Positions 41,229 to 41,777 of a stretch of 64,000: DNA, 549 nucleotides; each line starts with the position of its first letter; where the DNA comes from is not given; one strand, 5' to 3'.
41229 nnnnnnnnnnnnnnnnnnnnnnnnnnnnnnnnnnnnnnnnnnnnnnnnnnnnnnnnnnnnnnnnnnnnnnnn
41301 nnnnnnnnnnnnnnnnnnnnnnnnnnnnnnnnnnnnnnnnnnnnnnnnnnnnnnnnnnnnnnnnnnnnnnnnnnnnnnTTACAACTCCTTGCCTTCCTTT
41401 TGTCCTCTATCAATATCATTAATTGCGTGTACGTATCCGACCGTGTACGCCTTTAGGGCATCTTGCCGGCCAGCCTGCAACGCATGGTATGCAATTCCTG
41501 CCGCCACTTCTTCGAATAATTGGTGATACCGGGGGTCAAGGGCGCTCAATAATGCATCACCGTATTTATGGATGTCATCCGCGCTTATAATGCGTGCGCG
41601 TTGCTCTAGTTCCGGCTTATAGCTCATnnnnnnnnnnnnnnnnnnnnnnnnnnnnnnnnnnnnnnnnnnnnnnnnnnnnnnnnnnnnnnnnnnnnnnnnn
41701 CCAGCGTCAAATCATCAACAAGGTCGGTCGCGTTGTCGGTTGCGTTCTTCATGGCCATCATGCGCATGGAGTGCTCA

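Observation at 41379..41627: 82-aa ORF inserted between atpG and atpD with full translational-coupling signals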

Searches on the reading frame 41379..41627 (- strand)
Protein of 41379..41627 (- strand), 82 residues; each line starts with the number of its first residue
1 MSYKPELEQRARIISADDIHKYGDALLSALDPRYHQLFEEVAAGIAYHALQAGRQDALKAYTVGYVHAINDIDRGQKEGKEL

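Call 4: search_protein_families(library=pfam, proteins=[window:41379-41627:-], max_evalue=1)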
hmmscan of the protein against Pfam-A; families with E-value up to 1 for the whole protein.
window:41379-41627:- (82 aa): 2 families
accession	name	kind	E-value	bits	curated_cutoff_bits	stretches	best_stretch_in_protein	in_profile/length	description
PF20547.3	DUF6761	-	0.016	15.8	27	1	40-71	13-44/82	Family of unknown function (DUF6761)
PF16858.11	CNDH2_C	-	0.19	12.1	32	1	15-43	48-77/130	Condensin II complex subunit CAP-H2 or CNDH2, C-terminal wHTH domain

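Call 5: find_homologous_proteins(query=window:41382-41627:-, max_evalue=0.01)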
Query window:41382-41627:- (82 aa): 1 proteins with E <= 0.01 among 3 candidates.
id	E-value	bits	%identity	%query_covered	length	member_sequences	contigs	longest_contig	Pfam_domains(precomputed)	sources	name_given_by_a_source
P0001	1.4e-46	173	100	100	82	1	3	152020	-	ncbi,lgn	-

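Call 6: search_protein_families(library=ncbifam, proteins=[window:41379-41627:-], max_evalue=1)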
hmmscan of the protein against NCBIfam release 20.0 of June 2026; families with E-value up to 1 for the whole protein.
window:41379-41627:- (82 aa): 0 families

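Call 8: find_encoding_contigs(protein=P0001, flank=3000, max_places=6)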
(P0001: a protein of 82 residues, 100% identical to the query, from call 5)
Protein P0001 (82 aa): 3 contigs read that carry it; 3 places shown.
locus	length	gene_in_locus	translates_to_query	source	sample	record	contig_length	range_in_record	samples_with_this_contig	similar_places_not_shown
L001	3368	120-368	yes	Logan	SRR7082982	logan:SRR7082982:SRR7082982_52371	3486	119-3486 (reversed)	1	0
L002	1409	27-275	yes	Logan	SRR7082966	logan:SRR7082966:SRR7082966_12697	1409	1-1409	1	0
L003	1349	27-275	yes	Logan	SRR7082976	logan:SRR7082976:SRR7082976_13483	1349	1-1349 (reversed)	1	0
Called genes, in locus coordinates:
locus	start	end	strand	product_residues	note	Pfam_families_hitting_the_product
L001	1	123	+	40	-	?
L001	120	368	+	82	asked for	-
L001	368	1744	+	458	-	PF02874:ATP-synt_ab_N, PF00006:ATP-synt_ab, PF22919:ATP-synt_VA_C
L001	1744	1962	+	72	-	-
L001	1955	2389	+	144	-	PF02823:ATP-synt_DE_N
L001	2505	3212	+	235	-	PF00230:MIP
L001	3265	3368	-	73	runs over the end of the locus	?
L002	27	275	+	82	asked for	-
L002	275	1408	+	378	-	?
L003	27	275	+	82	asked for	-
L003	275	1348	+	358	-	?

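Call 12: search_protein_representatives(protein=window:41382-41627:-)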
Query: 82 residues. Proteins with E-value up to 0.001 (for the whole library): 3; up to 1e-10: 1; up to 1e-30: 1. The best 3 are listed.
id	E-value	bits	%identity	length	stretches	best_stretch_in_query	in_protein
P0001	4.3e-47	173.2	100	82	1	1-82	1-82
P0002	2.4e-09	53.3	46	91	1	6-76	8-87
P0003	5.8e-07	45.7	45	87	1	5-77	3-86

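Call 15: find_encoding_contigs(protein=P0002, flank=4000, max_places=4)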
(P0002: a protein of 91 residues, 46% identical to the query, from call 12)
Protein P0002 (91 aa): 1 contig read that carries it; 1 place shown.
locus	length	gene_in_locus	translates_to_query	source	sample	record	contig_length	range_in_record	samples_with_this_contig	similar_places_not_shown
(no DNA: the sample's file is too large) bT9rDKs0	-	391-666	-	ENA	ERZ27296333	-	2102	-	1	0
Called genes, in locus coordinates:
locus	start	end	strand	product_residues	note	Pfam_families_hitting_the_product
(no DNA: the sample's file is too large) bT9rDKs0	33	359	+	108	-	-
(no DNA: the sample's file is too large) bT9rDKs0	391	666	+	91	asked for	-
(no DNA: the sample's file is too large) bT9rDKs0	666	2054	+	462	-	PF02874:ATP-synt_ab_N, PF00006:ATP-synt_ab, PF22919:ATP-synt_VA_C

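Call 16: find_encoding_contigs(protein=P0003, flank=4000, max_places=4)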
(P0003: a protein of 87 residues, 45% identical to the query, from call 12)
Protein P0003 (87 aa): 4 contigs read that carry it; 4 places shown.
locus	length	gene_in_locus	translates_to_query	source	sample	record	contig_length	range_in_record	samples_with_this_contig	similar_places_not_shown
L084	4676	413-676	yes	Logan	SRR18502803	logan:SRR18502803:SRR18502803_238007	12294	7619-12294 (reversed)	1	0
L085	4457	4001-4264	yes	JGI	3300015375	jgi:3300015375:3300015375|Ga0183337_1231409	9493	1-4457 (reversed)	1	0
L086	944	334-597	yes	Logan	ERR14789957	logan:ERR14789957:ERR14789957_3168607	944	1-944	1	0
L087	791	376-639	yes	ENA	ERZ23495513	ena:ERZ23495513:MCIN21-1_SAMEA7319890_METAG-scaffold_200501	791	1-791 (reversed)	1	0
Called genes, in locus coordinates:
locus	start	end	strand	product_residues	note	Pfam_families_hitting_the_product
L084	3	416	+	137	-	?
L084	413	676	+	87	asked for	-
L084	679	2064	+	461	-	PF02874:ATP-synt_ab_N, PF00006:ATP-synt_ab, PF22919:ATP-synt_VA_C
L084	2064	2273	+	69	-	-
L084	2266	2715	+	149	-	PF02823:ATP-synt_DE_N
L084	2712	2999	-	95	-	-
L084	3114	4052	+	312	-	-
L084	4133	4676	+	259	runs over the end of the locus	PF00230:MIP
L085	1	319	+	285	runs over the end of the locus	PF00119:ATP-synt_A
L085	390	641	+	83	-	PF00137:ATP-synt_C (weak)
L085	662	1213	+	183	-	PF00430:ATP-synt_B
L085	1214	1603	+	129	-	PF00213:OSCP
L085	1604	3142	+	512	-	PF02874:ATP-synt_ab_N (weak), PF00006:ATP-synt_ab, PF00306:ATP-synt_ab_C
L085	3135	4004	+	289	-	PF00231:ATP-synt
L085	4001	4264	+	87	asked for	-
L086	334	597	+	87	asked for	-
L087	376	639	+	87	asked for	-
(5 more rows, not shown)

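Call 19: find_homologous_proteins(query=A1, max_evalue=0.1)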
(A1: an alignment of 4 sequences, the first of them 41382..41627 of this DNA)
Query A1 (4 sequences) (82 aa, profile of the alignment): 4 proteins with E <= 0.1 among 241 candidates.
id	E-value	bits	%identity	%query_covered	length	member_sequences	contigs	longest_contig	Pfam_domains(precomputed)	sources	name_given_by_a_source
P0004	1.5e-36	142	35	87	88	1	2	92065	-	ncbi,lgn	-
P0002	2.6e-35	138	41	85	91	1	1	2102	-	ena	-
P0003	3.2e-34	135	40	88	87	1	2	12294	-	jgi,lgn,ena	-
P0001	3.6e-30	122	100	100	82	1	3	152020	-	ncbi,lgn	-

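Call 23: search_protein_families(library=pfam, alignment_id=A2, max_evalue=0.001)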
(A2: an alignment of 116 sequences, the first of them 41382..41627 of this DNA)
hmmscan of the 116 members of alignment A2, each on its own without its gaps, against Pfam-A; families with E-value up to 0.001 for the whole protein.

A. member 1, window:41382-41627:- (82 aa): 0 families

B. families by the number of members that match (of 116 scanned): 1 family
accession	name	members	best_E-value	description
PF05635.17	23S_rRNA_IVP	2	2.9e-35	23S rRNA-intervening sequence protein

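Call 26: predict_structure(alignment_id=A1)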
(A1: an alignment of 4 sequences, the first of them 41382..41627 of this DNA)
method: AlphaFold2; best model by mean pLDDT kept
length: 82 residues; sequences in the alignment: 4
mean_pLDDT: 76.9   pTM: 0.61
mean pLDDT of the five models: 76.9, 75.2, 71.4, 71.1, 68.8
residues with pLDDT >= 90: 0; 70-90: 66; 50-70: 15; < 50: 1
segments of 3 or more residues with pLDDT < 50: none
pLDDT, mean of each block of 10 residues (from residue 1): 76 84 77 84 84 74 74 69 51
secondary structure, 60 per line:
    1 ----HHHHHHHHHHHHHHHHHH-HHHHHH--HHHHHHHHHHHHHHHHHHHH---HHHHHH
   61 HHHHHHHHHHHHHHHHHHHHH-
elements in order: H5-22 H24-29 H32-51 H55-81

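Call 31: fold_search(model_id=the predicted structure, library=pdb)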
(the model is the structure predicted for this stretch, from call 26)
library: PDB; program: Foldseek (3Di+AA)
matches with E <= 10: 25; with E <= 0.001: 0
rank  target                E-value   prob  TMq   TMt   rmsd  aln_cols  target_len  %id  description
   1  3gwk_E                4.2e+00  0.06  0.34  0.29  21.3        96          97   12  Structure of the homodimeric WXG-100 family protein from Streptococcus agalactiae (released 2010-09-08)
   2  8g8i_A                4.8e+00  0.18  0.51  0.12   3.7        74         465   14  C3HR3_9r_shift4: Extendable repeat protein fiber (released 2023-08-30)
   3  2win_M                4.8e+00  0.08  0.34  0.34   6.9        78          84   14  C3 convertase (C3bBb) stabilized by SCIN (released 2009-06-09)
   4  3o9o_B                4.8e+00  0.03  0.26  0.23  17.7        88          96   14  Crystal Structure of GBS1074, an Esat-6 homologue from Group B Streptococcus (released 2010-11-10)
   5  4c18_B                5.1e+00  0.05  0.26  0.28  11.9        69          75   23  The structure of the Tsi2 dimer with a disulfide bond (released 2014-08-27)
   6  3gvm_C                5.1e+00  0.05  0.32  0.27  20.4        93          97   13  Structure of the homodimeric WXG-100 family protein from Streptococcus agalactiae (released 2010-09-08)
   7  5nbg_A                5.4e+00  0.06  0.35  0.28  13.4        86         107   14  Structure of the cytoplasmic domain I of OutF in the D. dadantii type II secretion system (released 2018-03-21)
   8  2qff                  6.1e+00  0.07  0.33  0.34   7.0        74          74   14  Crystal structure of Staphylococcal Complement Inhibitor (released 2007-09-04)
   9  9uc5_A                6.5e+00  0.06  0.31  0.28   7.8        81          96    9  Mini-protein binder of N-terminal domain of nucleocapsid protein of SARS-CoV2 (released 2026-02-25)
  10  5los                  6.5e+00  0.03  0.24  0.22  14.9        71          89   14  Piriformospora indica PIIN_05872 (released 2018-05-02)
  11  7bqn_MODEL_1_A        6.9e+00  0.05  0.29  0.22   6.5        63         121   13  Solution NMR structure of fold-C Rei; de novo designed protein with an asymmetric all-alpha topology (released 2021-04-07)
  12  3vpv_B                6.9e+00  0.04  0.25  0.26   9.1        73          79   19  Crystal Structure of Pseudomonas aeruginosa Tsi2 (released 2012-03-28)
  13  3rq9_A                7.3e+00  0.04  0.27  0.28  12.1        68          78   22  Structure of Tsi2, a Tse2-immunity protein from Pseudomonas aeruginosa (released 2012-03-21)
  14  2vrz_A                7.3e+00  0.04  0.31  0.26  20.3        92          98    8  Structural analysis of homodimeric staphylococcal aureus EsxA (released 2008-08-26)
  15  9s98_C                7.3e+00  0.03  0.25  0.13  17.4        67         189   21  CdvB2 filament - high twist, class A (released 2026-01-28)
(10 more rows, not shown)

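Call 45: search_protein_families(library=phrogs, alignment_id=A2, max_evalue=0.001)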
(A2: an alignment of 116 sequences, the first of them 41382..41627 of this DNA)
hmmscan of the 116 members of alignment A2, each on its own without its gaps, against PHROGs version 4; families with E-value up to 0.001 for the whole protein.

A. member 1, window:41382-41627:- (82 aa): 0 families

B. families by the number of members that match (of 116 scanned): 1 family
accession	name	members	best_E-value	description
phrog_3206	-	2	2.1e-11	Avd protein of DGR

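Call 47: search_protein_families(library=padloc, alignment_id=A2, max_evalue=0.001)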
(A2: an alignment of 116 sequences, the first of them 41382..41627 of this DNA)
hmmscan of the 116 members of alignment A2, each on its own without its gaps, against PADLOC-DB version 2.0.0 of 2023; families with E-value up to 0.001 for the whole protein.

A. member 1, window:41382-41627:- (82 aa): 0 families

B. families by the number of members that match (of 116 scanned): 0 families

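Call 54: find_homologous_proteins(query=A4, max_evalue=0.01)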
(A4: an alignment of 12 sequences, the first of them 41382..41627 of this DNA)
Query A4 (12 sequences) (82 aa, profile of the alignment): 9 proteins with E <= 0.01 among 668 candidates.
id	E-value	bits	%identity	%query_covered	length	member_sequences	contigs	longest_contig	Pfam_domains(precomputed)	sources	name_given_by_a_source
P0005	2.9e-21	94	25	88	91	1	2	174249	-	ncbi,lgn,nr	ncbi:hypothetical protein H0V99_04010 [Candidatus Saccharibacteria bacterium]|nr:hypothetical protei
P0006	1.5e-17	82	-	-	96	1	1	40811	-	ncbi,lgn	-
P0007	2.0e-17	82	-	-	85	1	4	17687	-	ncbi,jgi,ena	-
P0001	1.2e-16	79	100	100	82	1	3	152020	-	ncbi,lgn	-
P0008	1.1e-13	70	-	-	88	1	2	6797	-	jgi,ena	-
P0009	3.7e-11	61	32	83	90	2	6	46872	-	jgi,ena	-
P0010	8.5e-11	60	-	-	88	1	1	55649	-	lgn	-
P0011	3.8e-8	52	38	35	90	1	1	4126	-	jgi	jgi:hypothetical protein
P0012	7.3e-8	51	-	-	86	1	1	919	-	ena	-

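Call 55: find_encoding_contigs(protein=P0010, flank=5000, max_places=2)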
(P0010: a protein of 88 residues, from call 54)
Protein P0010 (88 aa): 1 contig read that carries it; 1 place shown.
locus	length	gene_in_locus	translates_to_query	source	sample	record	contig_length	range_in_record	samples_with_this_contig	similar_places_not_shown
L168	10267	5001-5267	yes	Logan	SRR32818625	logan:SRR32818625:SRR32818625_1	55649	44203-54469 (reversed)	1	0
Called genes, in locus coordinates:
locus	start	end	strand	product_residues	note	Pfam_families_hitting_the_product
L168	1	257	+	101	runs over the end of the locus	PF09527:ATPase_gene1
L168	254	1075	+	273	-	PF00119:ATP-synt_A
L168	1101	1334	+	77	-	PF00137:ATP-synt_C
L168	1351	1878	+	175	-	PF00430:ATP-synt_B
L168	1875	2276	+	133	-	PF00213:OSCP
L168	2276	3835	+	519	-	PF00006:ATP-synt_ab, PF00306:ATP-synt_ab_C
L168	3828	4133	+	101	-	-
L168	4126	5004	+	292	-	PF00231:ATP-synt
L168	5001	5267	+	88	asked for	-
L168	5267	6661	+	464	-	PF02874:ATP-synt_ab_N, PF00006:ATP-synt_ab, PF22919:ATP-synt_VA_C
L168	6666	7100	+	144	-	PF02823:ATP-synt_DE_N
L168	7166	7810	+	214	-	PF00230:MIP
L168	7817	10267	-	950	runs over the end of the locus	PF00580:UvrD-helicase, PF13245:AAA_19, PF13604:AAA_30 (faint), PF13361:UvrD_C, PF13538:UvrD_C_2 (faint), PF12705:PDDEXK_1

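Call 56: find_encoding_contigs(protein=P0011, flank=4000, max_places=2)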
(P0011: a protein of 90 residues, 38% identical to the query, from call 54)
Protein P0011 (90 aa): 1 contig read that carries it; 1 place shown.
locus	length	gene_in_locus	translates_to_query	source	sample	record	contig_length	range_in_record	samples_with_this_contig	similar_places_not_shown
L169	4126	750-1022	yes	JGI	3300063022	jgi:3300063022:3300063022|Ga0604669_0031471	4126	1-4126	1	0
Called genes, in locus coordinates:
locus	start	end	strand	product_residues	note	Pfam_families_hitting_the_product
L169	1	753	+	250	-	?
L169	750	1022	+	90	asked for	-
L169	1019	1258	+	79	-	-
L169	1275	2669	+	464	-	PF02874:ATP-synt_ab_N, PF00006:ATP-synt_ab, PF22919:ATP-synt_VA_C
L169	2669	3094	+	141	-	PF02823:ATP-synt_DE_N, PF00401:ATP-synt_DE (weak)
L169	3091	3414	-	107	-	-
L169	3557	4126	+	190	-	?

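Call 59: search_protein_families(library=pfam, alignment_id=A4, max_evalue=1)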
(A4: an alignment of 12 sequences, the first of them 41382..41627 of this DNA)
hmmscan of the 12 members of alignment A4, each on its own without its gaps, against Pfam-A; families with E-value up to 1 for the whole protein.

A. member 1, window:41382-41627:- (82 aa): 2 families
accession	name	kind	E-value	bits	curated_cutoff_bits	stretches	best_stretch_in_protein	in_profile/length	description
PF20547.3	DUF6761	-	0.016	15.8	27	1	40-71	13-44/82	Family of unknown function (DUF6761)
PF16858.11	CNDH2_C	-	0.19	12.1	32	1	15-43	48-77/130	Condensin II complex subunit CAP-H2 or CNDH2, C-terminal wHTH domain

B. families by the number of members that match (of 12 scanned): 6 families
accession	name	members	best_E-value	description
PF20547.3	DUF6761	1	0.016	Family of unknown function (DUF6761)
PF16350.10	FAO_M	1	0.049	FAD dependent oxidoreductase central domain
PF14247.12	DUF4344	1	0.14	Putative metallopeptidase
PF11157.13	DUF2937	1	0.15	Protein of unknown function (DUF2937)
PF16858.11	CNDH2_C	1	0.19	Condensin II complex subunit CAP-H2 or CNDH2, C-terminal wHTH domain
PF21379.2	Gp6-like_1st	1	0.21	Baseplate wedge protein gp6-like, helical domain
